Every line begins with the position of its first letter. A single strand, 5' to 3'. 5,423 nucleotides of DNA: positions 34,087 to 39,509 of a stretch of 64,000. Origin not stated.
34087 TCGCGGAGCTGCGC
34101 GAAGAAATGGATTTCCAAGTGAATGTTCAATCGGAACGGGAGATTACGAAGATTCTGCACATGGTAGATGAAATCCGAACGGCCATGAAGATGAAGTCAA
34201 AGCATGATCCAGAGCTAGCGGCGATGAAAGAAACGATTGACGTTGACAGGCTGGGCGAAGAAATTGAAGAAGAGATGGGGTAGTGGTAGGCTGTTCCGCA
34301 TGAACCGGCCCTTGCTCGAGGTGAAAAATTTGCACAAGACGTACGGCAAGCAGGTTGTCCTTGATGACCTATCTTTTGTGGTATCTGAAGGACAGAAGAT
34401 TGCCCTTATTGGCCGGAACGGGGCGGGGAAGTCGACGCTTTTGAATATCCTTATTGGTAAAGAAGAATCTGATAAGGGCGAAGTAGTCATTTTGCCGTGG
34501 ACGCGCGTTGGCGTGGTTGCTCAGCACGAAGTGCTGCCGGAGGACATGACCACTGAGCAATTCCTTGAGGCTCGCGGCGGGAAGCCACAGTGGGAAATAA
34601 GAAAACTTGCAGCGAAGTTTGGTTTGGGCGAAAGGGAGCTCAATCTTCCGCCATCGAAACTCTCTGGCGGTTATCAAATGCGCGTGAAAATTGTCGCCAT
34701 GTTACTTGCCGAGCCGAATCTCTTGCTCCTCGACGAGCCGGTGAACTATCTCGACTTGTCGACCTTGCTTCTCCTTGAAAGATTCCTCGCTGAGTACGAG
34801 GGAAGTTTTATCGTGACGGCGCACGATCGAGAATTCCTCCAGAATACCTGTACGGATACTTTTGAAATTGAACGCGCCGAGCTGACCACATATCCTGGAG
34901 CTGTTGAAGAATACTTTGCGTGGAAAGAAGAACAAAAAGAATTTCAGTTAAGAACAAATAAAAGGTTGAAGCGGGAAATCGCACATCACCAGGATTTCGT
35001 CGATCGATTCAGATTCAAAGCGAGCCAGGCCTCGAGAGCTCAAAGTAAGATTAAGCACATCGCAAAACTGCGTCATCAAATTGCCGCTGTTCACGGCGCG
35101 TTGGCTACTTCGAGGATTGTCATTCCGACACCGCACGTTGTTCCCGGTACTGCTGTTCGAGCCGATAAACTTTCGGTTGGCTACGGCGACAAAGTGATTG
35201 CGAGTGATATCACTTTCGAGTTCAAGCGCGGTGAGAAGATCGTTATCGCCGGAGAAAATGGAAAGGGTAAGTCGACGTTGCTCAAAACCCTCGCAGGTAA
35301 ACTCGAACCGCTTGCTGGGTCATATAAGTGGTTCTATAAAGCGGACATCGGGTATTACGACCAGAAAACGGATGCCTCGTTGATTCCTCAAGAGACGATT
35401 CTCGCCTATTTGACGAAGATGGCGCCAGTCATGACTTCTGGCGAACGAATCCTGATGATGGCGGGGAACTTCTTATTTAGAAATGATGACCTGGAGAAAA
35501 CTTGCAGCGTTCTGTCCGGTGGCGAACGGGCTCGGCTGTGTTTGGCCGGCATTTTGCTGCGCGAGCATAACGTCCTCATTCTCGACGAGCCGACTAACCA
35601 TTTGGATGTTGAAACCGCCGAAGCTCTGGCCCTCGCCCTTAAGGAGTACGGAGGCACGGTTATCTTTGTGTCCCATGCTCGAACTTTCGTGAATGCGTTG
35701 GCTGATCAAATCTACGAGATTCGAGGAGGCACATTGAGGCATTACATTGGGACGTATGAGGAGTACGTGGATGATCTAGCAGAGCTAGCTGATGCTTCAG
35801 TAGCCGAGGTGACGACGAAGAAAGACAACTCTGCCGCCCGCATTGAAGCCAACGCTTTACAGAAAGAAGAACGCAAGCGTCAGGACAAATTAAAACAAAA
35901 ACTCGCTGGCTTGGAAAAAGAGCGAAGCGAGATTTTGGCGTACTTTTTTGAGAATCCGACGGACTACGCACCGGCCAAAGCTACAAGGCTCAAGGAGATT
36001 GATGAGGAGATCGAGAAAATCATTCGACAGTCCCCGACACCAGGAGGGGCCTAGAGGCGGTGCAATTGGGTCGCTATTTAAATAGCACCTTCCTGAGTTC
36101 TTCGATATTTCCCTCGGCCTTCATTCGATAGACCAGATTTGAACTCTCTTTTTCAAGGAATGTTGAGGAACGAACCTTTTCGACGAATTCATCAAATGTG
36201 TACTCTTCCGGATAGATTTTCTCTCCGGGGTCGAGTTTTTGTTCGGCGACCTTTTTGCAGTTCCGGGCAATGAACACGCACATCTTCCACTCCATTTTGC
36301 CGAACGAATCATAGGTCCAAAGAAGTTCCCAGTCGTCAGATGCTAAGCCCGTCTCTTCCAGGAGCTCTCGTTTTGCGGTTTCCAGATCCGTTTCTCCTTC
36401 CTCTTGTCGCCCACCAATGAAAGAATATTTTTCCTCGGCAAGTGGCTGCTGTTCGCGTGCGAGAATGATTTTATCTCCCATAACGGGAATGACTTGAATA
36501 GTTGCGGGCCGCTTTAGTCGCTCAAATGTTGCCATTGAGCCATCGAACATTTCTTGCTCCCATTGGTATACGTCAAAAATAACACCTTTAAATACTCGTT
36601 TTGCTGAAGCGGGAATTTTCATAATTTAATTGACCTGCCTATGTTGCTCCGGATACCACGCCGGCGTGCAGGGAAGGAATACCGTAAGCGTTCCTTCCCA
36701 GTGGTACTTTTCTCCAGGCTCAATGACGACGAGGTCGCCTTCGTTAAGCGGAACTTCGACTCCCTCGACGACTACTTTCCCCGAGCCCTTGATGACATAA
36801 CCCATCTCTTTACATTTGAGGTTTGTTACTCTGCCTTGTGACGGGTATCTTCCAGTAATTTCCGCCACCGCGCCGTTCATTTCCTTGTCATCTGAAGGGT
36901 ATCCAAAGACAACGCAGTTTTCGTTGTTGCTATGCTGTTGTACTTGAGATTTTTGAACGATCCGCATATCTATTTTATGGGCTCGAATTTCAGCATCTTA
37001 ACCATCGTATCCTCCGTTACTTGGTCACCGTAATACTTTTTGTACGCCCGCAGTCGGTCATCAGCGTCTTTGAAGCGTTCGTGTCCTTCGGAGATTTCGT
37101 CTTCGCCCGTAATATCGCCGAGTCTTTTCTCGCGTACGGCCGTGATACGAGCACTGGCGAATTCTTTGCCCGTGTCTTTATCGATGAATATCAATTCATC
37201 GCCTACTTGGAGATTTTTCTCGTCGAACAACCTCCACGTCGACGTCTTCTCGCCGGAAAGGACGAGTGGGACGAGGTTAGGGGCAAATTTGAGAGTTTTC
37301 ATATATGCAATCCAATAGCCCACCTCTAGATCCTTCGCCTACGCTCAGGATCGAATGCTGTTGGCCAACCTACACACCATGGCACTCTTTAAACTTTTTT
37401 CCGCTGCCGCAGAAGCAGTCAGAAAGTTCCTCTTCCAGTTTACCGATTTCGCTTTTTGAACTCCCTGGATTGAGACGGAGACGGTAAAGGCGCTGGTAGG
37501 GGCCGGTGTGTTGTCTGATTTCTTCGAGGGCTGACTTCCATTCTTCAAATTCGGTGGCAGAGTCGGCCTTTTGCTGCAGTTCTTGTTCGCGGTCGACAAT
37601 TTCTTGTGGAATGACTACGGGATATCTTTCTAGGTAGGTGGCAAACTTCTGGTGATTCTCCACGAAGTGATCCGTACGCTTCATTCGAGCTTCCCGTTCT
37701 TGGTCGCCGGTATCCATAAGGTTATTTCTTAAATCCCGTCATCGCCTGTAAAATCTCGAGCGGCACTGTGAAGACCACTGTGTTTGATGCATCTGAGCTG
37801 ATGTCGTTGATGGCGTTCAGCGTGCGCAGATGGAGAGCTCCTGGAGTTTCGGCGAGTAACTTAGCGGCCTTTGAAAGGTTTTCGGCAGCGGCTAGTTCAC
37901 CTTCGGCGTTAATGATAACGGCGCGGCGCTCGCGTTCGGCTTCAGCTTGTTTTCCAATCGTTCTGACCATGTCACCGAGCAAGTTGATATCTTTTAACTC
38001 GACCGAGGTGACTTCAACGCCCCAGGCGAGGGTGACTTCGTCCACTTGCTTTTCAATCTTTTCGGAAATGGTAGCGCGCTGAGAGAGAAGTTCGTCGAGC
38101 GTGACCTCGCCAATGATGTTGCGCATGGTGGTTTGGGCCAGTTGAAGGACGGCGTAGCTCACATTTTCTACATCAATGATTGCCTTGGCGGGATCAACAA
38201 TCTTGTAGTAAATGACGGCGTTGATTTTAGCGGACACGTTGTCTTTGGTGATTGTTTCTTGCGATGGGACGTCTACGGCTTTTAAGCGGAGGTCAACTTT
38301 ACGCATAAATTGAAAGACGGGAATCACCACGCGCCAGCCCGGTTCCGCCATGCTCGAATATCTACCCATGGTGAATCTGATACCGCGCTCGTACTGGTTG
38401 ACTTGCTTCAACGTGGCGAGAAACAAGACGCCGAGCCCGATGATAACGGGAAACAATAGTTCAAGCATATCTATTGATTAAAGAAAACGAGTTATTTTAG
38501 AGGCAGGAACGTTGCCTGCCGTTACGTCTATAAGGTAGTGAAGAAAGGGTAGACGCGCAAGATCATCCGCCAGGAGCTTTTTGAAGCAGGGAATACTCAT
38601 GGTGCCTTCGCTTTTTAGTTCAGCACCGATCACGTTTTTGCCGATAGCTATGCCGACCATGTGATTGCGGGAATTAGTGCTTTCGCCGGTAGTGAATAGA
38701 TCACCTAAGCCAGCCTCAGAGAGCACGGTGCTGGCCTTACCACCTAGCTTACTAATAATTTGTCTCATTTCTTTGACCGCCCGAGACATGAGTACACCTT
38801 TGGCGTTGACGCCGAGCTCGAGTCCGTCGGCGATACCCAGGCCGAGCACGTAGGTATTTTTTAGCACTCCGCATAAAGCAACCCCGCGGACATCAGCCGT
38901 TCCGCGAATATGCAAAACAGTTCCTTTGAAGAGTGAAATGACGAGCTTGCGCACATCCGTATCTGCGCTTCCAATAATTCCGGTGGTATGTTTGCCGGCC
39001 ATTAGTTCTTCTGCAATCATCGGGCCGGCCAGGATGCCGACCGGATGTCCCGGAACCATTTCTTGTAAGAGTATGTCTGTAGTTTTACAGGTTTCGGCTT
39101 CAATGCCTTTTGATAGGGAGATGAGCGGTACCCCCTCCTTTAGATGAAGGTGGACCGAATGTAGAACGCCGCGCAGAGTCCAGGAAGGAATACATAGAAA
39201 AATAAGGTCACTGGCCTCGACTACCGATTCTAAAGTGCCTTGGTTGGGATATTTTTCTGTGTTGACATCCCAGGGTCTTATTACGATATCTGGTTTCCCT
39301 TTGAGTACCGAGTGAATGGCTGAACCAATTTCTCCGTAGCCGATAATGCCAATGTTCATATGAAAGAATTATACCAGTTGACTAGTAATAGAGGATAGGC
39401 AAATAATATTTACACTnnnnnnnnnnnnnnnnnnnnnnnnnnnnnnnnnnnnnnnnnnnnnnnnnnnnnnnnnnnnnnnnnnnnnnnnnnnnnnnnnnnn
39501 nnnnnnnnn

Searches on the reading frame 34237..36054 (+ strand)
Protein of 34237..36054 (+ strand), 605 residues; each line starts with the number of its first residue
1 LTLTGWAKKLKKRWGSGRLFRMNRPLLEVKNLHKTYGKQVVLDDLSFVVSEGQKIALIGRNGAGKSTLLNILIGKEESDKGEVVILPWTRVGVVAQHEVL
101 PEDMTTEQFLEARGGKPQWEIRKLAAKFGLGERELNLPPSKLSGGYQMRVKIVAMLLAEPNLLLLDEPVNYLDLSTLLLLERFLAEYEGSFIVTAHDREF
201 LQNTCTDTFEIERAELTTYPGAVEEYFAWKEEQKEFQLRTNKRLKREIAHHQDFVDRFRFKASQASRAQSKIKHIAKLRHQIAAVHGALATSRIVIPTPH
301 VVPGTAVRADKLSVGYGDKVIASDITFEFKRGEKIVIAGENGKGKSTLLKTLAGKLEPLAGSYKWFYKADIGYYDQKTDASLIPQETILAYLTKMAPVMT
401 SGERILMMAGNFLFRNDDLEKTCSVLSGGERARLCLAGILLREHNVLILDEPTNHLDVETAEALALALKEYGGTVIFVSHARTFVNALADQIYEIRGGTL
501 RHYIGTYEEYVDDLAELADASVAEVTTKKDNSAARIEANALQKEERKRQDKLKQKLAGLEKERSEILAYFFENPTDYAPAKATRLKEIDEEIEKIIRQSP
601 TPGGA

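Call 71: search_protein_families(library=pfam, proteins=[window:34237-36054:+], max_evalue=0.00001)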
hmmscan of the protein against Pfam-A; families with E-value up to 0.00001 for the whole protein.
window:34237-36054:+ (605 aa): 10 families
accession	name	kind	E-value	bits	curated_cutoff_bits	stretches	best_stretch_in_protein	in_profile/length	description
PF00005.33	ABC_tran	-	7.3e-54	182.5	25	2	42-170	1-137/137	ABC transporter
PF12848.13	ABC_tran_Xtn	-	2.7e-17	63.1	25.9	1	209-280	1-72/85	ABC transporter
PF13304.12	AAA_21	-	9.9e-16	59.1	27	0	412-480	224-298/304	AAA domain, putative AbiEii toxin, Type IV TA system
PF02463.25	SMC_N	-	9.2e-11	42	40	0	425-495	136-211/220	RecF/RecN/SMC N terminal domain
PF13555.12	AAA_29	-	2.7e-08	33.9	27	0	50-69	20-39/61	P-loop containing region of AAA domain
PF03193.22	RsgA_GTPase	-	5.2e-08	33.3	30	0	42-83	97-137/174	RsgA GTPase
PF13401.12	AAA_22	-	9.3e-07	29.7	27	0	335-477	8-120/130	AAA domain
PF01926.29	MMR_HSR1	-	1e-06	29.3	21.9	0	54-77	1-23/113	50S ribosome-binding GTPase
PF13476.12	AAA_23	-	3.9e-06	28.1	27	0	324-352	12-39/201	AAA domain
PF00006.31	ATP-synt_ab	-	4.3e-06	27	29.5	0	44-80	6-41/213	ATP synthase alpha/beta family, nucleotide-binding domain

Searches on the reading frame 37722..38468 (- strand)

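Call 71: search_protein_families(library=pfam, proteins=[window:37722-38468:-], max_evalue=0.00001)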
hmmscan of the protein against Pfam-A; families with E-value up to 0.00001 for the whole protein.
window:37722-38468:- (248 aa): 1 family
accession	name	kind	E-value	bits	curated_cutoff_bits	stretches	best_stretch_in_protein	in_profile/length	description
PF01145.31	Band_7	-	3.2e-37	128.7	23.6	1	21-191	1-175/176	SPFH domain / Band 7 family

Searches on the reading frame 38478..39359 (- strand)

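Call 71: search_protein_families(library=pfam, proteins=[window:38478-39359:-], max_evalue=0.00001)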
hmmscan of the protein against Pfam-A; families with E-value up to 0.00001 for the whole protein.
window:38478-39359:- (293 aa): 3 families
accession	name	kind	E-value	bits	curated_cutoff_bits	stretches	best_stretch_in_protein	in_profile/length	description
PF07479.19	NAD_Gly3P_dh_C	-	7.6e-30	104.4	25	1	156-289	1-140/142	NAD-dependent glycerol-3-phosphate dehydrogenase C-terminus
PF01210.29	NAD_Gly3P_dh_N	-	1.6e-17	64.4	23.1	1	43-135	63-156/158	NAD-dependent glycerol-3-phosphate dehydrogenase N-terminus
PF20618.3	GPD_NAD_C_bact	-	2.1e-07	31.8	27.6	1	216-254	1-43/66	Bacterial GPD, NAD-dependent C-terminal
